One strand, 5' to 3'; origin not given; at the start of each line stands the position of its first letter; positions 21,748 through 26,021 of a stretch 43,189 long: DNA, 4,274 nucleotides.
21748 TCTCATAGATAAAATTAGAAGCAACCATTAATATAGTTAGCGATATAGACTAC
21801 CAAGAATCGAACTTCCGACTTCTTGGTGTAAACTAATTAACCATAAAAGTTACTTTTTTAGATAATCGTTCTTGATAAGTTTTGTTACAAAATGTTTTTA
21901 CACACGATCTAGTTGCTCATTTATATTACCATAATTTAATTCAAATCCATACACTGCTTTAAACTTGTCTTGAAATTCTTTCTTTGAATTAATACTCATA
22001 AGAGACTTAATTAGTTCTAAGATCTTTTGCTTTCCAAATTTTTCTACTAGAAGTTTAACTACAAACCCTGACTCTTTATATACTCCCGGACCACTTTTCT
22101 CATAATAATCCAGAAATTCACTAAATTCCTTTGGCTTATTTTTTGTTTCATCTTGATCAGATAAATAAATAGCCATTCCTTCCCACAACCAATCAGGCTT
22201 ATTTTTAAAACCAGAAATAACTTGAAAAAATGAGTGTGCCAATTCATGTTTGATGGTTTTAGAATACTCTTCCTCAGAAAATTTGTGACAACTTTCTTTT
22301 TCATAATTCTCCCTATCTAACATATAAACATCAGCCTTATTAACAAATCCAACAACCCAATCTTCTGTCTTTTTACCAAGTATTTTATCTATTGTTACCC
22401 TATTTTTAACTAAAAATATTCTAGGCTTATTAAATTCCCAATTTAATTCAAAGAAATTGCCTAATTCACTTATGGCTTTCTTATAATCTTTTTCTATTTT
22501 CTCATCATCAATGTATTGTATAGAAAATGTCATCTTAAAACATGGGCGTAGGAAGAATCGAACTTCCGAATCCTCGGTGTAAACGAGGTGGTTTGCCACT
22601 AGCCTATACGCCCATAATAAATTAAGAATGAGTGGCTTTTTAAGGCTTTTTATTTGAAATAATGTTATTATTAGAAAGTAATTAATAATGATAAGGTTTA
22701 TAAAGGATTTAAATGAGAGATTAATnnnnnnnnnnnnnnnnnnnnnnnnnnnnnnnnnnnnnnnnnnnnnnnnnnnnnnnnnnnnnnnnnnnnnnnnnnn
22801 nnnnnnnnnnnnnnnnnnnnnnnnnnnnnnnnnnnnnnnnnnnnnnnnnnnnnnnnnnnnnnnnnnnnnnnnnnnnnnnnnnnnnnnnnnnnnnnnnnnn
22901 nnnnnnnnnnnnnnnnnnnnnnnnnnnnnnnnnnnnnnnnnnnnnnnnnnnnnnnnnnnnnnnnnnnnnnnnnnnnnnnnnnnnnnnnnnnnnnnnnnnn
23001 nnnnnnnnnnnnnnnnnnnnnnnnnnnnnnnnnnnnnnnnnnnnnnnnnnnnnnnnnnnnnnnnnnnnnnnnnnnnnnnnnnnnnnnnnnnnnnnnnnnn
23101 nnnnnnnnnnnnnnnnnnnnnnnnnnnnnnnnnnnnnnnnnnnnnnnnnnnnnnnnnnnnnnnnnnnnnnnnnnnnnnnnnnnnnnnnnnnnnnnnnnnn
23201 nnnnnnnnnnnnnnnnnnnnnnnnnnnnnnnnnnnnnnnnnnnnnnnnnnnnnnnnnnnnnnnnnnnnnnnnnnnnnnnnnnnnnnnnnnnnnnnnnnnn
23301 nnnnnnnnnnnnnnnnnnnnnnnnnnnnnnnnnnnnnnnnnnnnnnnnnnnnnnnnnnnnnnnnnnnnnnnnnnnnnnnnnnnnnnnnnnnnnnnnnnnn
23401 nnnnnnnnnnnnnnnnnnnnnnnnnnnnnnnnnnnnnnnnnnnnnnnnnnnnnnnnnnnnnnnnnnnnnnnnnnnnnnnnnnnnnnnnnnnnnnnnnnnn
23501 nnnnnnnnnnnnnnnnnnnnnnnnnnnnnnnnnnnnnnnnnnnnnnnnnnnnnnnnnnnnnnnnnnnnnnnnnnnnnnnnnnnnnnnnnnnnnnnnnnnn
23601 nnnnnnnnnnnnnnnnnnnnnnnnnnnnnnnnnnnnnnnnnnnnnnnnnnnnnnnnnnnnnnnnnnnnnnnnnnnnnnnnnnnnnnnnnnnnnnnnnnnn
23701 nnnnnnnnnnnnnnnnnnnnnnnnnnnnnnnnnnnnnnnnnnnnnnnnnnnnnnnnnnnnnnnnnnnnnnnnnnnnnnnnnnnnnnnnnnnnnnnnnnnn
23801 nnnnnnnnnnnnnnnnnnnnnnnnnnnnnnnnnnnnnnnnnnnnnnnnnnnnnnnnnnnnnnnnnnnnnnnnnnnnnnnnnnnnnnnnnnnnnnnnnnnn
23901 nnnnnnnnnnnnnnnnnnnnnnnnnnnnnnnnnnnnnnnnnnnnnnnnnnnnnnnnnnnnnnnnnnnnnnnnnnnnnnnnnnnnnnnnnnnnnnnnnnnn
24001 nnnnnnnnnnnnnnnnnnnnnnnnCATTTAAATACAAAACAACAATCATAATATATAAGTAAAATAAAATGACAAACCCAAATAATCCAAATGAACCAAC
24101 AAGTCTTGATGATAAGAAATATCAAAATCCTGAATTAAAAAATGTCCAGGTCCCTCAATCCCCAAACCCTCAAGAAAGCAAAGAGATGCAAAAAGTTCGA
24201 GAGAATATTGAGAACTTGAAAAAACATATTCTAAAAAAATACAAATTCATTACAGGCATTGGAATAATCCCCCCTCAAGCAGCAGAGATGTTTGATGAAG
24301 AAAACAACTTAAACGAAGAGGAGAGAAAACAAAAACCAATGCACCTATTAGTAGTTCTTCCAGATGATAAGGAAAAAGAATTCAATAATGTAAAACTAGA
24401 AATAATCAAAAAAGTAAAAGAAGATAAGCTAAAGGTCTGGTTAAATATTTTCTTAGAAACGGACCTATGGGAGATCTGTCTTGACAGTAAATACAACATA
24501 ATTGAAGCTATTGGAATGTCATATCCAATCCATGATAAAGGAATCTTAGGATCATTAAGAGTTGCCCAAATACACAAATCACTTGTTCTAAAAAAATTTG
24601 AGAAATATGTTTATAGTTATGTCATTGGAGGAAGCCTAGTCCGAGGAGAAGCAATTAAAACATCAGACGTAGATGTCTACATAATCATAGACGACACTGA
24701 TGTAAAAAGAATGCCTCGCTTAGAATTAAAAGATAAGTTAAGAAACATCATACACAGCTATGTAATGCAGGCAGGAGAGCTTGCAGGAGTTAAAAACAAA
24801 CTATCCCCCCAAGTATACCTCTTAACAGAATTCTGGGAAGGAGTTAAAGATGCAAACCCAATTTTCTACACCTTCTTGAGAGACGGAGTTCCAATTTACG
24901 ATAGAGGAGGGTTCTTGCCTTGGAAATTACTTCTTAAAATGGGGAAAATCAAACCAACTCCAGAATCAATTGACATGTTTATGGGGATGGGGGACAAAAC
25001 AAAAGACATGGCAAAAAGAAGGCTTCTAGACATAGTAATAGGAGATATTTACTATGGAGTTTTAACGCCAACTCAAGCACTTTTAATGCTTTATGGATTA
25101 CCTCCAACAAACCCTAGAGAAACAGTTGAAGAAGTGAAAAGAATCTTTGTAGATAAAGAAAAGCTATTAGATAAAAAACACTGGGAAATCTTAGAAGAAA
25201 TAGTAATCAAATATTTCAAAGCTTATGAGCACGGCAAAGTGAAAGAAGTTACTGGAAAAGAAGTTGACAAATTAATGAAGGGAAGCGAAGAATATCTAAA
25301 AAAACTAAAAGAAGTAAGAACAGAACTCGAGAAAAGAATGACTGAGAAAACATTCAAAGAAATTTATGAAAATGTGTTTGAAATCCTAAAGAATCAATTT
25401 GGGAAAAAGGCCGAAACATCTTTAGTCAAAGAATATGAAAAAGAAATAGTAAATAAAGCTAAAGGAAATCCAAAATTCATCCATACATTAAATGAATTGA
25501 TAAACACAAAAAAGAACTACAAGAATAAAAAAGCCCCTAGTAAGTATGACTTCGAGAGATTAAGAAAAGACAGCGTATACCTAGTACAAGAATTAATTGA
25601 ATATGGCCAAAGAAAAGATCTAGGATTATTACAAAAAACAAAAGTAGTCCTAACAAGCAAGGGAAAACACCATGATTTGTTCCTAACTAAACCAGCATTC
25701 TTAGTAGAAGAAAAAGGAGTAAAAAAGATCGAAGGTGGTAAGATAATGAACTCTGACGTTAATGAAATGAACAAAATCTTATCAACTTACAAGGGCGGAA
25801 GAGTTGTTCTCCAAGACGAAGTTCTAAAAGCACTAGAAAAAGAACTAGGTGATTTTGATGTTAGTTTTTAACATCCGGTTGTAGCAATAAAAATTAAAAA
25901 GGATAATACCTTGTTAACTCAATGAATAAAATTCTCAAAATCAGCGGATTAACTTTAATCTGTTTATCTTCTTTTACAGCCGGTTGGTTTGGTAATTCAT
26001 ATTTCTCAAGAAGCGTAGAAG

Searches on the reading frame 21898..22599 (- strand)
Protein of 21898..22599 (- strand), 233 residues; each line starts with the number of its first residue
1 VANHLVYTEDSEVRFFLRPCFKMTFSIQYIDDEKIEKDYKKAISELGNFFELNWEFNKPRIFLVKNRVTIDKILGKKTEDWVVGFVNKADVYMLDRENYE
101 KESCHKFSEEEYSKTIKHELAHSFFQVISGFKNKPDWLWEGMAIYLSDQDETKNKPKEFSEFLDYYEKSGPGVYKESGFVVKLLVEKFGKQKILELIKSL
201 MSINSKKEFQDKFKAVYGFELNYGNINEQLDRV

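Call 7: search_protein_families(library=pfam, max_evalue=0.01, proteins=[window:21898-22599:-])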
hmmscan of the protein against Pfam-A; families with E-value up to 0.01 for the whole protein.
window:21898-22599:- (233 aa): 1 family
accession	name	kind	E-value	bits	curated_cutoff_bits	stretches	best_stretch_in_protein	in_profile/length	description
PF13485.12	Peptidase_MA_2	-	6.6e-09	36.3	32.4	1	173-222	143-189/201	Peptidase MA superfamily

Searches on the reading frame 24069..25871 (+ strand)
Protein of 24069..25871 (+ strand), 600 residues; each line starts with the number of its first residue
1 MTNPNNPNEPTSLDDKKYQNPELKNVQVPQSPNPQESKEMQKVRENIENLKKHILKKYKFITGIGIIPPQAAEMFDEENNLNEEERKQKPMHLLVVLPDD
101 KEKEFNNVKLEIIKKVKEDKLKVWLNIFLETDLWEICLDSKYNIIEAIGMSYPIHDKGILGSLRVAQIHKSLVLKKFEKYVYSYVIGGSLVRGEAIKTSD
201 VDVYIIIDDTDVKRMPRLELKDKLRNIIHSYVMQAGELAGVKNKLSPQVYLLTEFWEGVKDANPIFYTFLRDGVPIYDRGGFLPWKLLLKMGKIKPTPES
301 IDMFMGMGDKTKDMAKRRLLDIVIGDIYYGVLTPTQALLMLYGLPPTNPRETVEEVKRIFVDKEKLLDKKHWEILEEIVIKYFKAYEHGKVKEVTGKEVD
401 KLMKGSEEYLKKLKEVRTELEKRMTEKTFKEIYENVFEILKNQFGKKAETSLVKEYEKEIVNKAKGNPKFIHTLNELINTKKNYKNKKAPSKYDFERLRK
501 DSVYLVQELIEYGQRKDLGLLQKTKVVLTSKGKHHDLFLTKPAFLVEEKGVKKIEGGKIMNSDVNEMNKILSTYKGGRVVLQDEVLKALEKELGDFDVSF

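Call 11: search_protein_families(library=pfam, max_evalue=0.001, proteins=[window:24069-25871:+])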
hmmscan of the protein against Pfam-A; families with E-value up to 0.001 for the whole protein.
window:24069-25871:+ (600 aa): 2 families
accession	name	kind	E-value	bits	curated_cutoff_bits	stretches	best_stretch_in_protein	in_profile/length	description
PF01909.29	NTP_transf_2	-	9.2e-06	26.4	21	1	175-213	9-46/93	Nucleotidyltransferase domain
PF18765.7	Polbeta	-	0.00014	22.4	26.9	0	181-227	13-58/93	Polymerase beta, Nucleotidyltransferase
